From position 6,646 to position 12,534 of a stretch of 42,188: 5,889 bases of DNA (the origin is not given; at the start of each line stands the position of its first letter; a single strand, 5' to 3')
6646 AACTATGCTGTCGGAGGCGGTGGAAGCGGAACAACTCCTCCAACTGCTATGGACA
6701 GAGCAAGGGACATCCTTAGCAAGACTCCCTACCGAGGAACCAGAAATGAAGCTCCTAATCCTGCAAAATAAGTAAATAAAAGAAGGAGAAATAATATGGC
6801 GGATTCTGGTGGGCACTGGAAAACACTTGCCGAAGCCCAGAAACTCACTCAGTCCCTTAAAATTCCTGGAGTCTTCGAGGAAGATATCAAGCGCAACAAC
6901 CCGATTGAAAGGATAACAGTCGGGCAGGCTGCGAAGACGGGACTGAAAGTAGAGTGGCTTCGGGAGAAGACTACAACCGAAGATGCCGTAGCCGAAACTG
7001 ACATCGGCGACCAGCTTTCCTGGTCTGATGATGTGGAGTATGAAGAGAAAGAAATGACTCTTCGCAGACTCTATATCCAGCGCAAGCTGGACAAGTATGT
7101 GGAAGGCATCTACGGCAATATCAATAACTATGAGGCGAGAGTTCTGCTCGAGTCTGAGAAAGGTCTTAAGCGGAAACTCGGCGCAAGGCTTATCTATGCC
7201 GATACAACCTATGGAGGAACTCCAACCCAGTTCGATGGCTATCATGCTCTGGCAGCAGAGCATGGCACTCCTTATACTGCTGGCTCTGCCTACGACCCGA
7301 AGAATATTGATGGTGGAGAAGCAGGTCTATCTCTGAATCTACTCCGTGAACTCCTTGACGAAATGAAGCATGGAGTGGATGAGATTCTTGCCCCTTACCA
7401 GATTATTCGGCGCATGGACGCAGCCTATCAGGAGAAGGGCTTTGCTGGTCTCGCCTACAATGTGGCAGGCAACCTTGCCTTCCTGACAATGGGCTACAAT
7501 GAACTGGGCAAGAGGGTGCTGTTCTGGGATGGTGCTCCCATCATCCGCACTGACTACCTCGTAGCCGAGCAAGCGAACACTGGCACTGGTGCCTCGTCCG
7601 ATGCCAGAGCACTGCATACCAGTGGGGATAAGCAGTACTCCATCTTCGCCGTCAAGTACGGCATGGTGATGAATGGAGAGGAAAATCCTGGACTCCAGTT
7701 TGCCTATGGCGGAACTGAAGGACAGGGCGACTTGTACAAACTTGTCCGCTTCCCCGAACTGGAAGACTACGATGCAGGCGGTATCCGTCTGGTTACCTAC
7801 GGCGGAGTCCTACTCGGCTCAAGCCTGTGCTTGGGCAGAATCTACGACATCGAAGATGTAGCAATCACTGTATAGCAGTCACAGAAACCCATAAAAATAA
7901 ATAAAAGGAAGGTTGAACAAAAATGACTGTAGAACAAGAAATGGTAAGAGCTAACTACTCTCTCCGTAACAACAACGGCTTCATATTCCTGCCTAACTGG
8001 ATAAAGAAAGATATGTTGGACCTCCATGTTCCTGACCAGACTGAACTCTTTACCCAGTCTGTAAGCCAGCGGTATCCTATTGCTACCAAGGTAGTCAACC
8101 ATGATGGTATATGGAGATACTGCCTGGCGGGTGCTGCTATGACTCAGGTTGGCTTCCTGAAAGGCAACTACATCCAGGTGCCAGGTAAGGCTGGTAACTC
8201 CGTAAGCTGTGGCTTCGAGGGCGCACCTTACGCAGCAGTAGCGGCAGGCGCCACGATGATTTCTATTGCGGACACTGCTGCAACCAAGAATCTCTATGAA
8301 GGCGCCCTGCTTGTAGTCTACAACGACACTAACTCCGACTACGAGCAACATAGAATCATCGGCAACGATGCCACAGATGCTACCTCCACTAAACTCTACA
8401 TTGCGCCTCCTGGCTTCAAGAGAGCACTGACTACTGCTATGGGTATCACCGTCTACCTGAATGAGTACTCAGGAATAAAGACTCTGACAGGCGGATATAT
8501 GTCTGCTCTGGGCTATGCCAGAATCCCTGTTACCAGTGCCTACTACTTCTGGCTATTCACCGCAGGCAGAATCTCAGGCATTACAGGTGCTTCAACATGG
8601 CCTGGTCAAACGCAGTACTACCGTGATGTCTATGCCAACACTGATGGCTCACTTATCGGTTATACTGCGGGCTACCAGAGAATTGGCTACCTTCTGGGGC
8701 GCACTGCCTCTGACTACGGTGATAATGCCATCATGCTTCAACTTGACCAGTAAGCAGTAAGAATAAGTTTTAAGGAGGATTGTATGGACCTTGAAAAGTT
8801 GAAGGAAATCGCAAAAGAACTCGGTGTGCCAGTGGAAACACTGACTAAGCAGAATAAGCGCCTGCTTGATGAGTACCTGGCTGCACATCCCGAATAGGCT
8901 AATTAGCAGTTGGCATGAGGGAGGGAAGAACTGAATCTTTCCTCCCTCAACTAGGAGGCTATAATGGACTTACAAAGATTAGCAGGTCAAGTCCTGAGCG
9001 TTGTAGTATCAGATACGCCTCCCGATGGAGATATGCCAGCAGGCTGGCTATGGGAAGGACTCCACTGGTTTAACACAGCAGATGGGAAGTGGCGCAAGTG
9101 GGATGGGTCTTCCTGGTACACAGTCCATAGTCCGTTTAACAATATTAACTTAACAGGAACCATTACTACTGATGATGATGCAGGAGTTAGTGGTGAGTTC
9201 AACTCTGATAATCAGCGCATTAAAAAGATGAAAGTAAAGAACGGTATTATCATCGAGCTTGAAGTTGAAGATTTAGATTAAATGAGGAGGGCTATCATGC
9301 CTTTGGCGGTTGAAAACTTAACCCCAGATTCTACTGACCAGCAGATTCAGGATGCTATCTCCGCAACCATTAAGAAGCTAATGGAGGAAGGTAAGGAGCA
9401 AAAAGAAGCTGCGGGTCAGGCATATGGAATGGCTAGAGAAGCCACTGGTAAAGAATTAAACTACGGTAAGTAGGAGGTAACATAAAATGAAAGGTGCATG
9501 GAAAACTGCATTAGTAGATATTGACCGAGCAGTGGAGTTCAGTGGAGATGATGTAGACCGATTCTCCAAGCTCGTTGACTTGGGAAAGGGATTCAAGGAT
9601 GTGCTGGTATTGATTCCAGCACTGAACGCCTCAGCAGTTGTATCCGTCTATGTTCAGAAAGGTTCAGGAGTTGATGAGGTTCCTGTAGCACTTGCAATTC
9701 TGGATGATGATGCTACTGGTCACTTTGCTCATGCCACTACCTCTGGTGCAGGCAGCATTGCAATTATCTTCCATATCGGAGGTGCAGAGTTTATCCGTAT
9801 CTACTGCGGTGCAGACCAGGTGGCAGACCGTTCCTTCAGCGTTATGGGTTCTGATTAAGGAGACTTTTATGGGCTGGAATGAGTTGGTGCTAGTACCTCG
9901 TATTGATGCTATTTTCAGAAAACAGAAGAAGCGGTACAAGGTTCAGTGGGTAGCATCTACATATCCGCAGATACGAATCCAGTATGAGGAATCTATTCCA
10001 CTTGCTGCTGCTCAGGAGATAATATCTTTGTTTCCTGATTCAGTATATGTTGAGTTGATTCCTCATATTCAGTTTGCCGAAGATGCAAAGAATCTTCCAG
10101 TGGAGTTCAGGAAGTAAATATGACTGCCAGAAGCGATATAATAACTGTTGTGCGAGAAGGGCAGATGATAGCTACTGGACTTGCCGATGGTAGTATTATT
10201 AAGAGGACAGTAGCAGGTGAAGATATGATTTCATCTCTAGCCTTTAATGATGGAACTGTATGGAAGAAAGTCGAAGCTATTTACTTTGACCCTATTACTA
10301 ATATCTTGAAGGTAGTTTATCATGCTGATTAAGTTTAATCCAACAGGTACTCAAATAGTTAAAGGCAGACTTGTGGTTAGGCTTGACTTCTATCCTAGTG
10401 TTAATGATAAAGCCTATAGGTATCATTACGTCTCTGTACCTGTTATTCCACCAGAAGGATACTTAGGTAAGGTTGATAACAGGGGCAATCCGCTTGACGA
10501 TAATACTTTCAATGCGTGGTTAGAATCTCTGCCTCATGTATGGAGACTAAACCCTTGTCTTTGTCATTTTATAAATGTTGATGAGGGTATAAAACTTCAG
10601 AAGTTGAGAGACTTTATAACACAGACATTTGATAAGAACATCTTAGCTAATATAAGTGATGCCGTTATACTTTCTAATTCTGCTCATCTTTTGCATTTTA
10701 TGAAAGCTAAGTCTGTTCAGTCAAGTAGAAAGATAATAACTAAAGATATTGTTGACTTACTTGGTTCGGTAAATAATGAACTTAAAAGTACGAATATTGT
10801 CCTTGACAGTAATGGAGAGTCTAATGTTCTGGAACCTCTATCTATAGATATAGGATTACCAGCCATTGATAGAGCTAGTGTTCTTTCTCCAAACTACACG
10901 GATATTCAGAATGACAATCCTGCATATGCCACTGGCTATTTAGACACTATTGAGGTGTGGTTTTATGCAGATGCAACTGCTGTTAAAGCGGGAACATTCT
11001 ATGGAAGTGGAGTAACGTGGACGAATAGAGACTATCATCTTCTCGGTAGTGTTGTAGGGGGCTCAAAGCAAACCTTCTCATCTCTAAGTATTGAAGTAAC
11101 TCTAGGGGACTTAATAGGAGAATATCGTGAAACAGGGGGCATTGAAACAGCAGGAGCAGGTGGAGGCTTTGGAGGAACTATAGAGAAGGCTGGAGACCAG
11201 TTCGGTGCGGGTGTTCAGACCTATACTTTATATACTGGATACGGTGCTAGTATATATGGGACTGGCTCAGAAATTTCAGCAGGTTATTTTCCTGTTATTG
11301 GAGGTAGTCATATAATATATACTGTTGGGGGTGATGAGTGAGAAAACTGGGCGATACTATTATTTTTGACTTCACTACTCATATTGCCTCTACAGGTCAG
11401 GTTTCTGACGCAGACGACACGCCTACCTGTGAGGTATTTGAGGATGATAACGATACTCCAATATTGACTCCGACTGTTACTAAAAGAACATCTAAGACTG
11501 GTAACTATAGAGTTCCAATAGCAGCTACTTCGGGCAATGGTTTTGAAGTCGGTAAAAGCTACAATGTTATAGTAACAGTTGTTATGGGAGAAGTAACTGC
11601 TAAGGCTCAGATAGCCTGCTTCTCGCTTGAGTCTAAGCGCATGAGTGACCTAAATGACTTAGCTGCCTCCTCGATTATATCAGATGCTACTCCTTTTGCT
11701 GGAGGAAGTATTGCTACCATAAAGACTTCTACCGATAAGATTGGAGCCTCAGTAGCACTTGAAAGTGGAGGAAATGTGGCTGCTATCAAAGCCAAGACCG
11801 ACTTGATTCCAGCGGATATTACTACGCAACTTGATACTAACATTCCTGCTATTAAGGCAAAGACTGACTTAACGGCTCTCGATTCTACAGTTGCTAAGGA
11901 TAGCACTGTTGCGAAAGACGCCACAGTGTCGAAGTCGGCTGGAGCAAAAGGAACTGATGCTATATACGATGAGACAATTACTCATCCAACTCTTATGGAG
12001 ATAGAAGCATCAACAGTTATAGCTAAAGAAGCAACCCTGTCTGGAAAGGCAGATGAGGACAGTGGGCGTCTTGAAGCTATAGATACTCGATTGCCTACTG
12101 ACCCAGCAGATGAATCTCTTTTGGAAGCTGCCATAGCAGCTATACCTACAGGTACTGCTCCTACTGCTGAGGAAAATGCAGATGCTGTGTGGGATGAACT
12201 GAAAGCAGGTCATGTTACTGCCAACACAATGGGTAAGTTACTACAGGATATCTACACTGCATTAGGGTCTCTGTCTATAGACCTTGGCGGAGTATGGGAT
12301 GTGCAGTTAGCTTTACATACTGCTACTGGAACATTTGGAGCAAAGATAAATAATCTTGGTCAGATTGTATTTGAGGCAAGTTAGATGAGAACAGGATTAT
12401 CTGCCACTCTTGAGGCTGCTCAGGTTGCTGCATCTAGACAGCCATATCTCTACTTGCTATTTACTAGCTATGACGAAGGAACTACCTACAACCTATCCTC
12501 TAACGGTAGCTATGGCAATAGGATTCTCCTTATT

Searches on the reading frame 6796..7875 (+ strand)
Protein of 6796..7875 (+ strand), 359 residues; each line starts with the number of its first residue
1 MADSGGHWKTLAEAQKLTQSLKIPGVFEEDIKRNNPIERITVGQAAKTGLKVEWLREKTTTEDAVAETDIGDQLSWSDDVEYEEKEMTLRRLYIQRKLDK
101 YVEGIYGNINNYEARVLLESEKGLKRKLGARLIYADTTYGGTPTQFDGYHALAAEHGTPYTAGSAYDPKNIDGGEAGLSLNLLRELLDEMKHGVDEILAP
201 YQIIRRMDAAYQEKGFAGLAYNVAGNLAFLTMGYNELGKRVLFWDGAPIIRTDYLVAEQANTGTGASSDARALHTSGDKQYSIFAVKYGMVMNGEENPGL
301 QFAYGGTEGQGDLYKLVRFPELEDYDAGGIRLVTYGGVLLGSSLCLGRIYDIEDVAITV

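Call 8: search_protein_families(library=phrogs, proteins=[window:6796-7875:+], max_evalue=0.001)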
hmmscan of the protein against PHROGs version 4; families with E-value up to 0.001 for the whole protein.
window:6796-7875:+ (359 aa): 1 family
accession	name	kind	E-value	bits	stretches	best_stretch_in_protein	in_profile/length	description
phrog_212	-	head and packaging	2.6e-12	47.7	1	10-289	7-238/301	major head protein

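Call 73: search_dna_similar(query=window:6796-7872:+, collection=phages, mode=protein, max_evalue=0.001, max_rows=15)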
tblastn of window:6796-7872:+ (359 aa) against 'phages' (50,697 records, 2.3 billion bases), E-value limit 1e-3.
Records with a match: 9; places in all: 9; records where one place covers at least 80% of the query: 3.
Best place of each record, by identity: <60% 9.
By first word of the organism name: Acinetobacter 4; Rhizobium 3; Stenotrophomonas 2.
By host as written in the record: - 2; Stenotrophomonas maltophilia B28B 1; Stenotrophomonas maltophilia 1; Rhizobium phaseoli N1_10 1; Rhizobium phaseoli N1_15 1; Rhizobium phaseoli N2_6 1; Acinetobacter calcoaceticus ATCC23055 1; Acinetobacter baumannii H4 1.
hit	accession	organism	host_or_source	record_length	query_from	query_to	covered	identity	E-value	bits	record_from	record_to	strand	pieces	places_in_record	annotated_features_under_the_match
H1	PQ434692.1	Stenotrophomonas phage ANB28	Stenotrophomonas maltophilia B28B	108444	13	292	78%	28.4%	4e-4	48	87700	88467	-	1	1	hypothetical protein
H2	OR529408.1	Stenotrophomonas phage BUCTxx99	Stenotrophomonas maltophilia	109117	13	292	78%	28.4%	4e-4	48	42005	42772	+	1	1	major capsid protein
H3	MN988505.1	Rhizobium phage RHph_N1_10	Rhizobium phaseoli N1_10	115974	13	307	82%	26.3%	5e-4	48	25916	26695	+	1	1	major capsid protein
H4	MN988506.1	Rhizobium phage RHph_N1_15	Rhizobium phaseoli N1_15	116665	13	307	82%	26.3%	5e-4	48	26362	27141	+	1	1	major capsid protein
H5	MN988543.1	Rhizobium phage RHph_N2_6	Rhizobium phaseoli N2_6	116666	13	307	82%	26.3%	5e-4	48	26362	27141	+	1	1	major capsid protein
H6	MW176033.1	Acinetobacter phage Effie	Acinetobacter calcoaceticus ATCC23055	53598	10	259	70%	28.9%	5e-7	57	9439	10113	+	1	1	140: major capsid protein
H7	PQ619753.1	Acinetobacter phage HHU4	Acinetobacter baumannii H4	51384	10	259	70%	28.8%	2e-6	56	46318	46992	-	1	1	major capsid protein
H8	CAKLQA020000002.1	Acinetobacter phage MD-2021a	not known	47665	10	259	70%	28.2%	1e-6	56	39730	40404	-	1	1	Uncharacterised protein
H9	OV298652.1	Acinetobacter phage MD-2021a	not known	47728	10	259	70%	28.2%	1e-6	56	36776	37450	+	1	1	Uncharacterised protein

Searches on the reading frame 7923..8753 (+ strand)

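Call 8: search_protein_families(library=phrogs, proteins=[window:7923-8753:+], max_evalue=0.001)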
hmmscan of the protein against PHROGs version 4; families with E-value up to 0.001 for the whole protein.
window:7923-8753:+ (276 aa): 0 families

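Call 34: search_protein_families(library=pfam, proteins=[window:7923-8753:+], max_evalue=0.05)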
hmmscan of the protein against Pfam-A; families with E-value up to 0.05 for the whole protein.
window:7923-8753:+ (276 aa): 0 families

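Call 62: search_protein_families(library=phrogs, proteins=[window:7923-8753:+], max_evalue=1)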
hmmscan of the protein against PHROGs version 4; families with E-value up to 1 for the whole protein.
window:7923-8753:+ (276 aa): 1 family
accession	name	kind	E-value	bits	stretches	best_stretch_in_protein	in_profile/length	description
phrog_37676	-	unknown function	0.094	13.6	0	184-212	4-32/62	-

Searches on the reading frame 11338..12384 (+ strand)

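Call 8: search_protein_families(library=phrogs, proteins=[window:11338-12384:+], max_evalue=0.001)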
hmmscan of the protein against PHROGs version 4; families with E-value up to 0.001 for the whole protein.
window:11338-12384:+ (348 aa): 0 families

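Call 34: search_protein_families(library=pfam, proteins=[window:11338-12384:+], max_evalue=0.05)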
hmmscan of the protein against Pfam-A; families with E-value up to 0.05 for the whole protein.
window:11338-12384:+ (348 aa): 0 families

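Call 62: search_protein_families(library=phrogs, proteins=[window:11338-12384:+], max_evalue=1)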
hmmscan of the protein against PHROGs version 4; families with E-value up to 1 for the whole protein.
window:11338-12384:+ (348 aa): 1 family
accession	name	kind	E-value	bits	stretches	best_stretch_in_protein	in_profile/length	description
phrog_23988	-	unknown function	0.073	14.1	1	267-313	21-63/65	-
